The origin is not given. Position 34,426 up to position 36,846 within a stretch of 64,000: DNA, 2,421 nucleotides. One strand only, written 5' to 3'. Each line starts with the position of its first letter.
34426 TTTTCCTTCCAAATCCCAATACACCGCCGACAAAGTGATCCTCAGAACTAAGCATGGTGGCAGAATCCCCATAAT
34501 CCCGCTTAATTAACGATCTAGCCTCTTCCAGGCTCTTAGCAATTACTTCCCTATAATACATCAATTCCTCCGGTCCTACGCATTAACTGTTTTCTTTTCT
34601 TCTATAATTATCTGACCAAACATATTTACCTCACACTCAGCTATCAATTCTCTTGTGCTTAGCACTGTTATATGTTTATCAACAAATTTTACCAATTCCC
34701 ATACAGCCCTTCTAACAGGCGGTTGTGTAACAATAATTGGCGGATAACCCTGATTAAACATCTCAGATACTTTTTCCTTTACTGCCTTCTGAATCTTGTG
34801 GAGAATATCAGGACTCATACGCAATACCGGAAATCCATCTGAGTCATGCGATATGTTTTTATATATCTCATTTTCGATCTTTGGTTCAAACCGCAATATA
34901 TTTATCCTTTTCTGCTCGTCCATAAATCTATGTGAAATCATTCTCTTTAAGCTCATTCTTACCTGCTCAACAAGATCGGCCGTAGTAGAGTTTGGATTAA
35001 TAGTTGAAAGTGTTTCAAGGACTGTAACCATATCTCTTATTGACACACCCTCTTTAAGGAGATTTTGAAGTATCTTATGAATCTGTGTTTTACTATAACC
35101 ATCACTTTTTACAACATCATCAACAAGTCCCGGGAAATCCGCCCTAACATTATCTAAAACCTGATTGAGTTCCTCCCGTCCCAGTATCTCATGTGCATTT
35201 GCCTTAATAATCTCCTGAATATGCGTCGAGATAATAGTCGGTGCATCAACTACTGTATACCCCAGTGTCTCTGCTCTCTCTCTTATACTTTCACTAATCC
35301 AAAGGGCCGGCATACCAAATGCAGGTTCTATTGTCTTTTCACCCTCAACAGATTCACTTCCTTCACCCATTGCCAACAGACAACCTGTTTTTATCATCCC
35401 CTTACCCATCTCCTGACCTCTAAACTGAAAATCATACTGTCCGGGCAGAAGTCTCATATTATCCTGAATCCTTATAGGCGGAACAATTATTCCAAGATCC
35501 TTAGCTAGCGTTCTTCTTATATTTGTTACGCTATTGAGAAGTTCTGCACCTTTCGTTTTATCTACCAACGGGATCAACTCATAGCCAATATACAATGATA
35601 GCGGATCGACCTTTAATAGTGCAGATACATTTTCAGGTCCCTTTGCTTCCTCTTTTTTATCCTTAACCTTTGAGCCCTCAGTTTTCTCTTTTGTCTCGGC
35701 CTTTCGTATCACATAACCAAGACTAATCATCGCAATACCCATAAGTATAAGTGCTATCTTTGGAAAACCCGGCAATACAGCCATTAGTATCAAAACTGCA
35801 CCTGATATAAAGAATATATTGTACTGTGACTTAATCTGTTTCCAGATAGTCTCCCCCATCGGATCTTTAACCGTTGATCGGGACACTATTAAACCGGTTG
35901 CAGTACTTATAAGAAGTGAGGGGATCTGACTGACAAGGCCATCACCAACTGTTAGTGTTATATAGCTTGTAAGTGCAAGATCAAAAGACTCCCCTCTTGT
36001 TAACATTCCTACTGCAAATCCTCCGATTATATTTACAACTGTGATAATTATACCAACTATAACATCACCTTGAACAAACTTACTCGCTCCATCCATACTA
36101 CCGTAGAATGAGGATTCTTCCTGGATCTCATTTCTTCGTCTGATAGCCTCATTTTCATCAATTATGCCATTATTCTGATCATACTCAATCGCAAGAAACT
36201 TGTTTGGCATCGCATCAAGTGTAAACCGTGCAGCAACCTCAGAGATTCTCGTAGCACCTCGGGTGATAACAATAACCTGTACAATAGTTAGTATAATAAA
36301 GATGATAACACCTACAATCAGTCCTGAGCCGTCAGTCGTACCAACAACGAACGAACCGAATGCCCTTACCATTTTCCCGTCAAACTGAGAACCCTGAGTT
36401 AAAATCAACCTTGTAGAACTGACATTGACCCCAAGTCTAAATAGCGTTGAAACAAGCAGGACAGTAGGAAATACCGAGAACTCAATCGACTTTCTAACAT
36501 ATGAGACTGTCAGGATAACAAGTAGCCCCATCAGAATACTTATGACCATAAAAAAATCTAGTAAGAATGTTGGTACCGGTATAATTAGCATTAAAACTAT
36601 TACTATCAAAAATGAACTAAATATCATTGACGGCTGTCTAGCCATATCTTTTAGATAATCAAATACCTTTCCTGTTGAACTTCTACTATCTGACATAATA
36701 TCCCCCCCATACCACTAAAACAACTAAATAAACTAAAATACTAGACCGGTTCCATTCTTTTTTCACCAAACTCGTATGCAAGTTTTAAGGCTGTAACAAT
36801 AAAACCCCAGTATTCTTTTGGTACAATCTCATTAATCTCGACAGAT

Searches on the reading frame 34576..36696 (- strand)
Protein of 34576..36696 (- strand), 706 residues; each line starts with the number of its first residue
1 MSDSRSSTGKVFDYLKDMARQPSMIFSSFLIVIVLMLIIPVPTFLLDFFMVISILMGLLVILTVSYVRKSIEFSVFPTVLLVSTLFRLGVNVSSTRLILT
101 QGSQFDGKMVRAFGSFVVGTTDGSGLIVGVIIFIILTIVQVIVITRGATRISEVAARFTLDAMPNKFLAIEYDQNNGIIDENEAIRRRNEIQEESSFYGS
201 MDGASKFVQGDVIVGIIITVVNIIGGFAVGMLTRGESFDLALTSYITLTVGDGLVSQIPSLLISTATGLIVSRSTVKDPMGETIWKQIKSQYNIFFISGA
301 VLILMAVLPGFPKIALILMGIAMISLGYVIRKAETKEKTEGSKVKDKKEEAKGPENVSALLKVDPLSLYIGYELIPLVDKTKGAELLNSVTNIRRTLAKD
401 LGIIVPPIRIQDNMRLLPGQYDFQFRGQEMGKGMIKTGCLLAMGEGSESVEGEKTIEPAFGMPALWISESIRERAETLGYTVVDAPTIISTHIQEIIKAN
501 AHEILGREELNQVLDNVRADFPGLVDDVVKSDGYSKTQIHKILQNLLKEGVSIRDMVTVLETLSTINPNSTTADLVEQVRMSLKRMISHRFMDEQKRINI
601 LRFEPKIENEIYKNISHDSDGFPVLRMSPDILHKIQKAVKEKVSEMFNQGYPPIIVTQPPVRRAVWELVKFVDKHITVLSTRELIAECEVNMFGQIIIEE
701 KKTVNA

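Call 56: search_protein_families(library=pfam, proteins=[window:34576-36696:-], max_evalue=0.0001)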
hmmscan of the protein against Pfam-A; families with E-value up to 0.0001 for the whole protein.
window:34576-36696:- (706 aa): 1 family
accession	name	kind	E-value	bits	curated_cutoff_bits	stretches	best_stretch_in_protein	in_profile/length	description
PF00771.25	FHIPEP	-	1.6e-236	787.3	29.1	1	33-687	1-655/657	FHIPEP family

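Call 57: find_homologous_proteins(query=window:34576-36696:-, max_evalue=1e-100)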
Query window:34576-36696:- (706 aa): 7972 proteins with E <= 1e-100 among 8000 candidates; the best 120 are listed.
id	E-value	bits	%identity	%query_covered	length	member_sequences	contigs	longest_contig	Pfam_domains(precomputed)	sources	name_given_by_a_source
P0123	0.0e+0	1521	100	100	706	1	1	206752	PF00771.26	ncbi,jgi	-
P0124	0.0e+0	1221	78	100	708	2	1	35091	PF00771.26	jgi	-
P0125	0.0e+0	1025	65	99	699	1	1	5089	PF00771.26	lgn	-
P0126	1.6e-297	1006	65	99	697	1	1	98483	PF00771.26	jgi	jgi:flagellar biosynthesis protein FlhA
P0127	4.3e-297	1005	65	99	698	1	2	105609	PF00771.26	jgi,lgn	-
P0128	9.2e-296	1001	64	97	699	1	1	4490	PF00771.26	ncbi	-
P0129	5.0e-293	991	64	97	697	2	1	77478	PF00771.26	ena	-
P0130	8.0e-292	988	64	99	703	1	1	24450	PF00771.26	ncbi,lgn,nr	ncbi:MAG: flagellar biosynthesis protein FlhA [Spirochaetes bacterium]|nr:flagellar biosynthesis pro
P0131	1.2e-291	987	64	100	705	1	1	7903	PF00771.26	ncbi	-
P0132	1.2e-291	987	63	98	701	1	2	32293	PF00771.26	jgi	jgi:flagellar biosynthesis protein FlhA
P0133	2.0e-288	976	61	99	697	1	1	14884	PF00771.26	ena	-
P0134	2.6e-287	973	62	100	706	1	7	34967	PF00771.26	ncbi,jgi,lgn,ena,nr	ncbi:MAG TPA: flagellar biosynthesis protein FlhA [Spirochaetota bacterium]|nr:flagellar biosynthesi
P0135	5.1e-287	972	62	99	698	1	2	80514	PF00771.26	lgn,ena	-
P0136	7.1e-287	971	61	99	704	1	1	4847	PF00771.26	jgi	jgi:flagellar biosynthesis protein FlhA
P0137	3.7e-285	965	62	97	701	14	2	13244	PF00771.26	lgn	-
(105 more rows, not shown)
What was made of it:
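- Tried and rejected: The organism was inferred from FlhA relatives instead (call 57).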
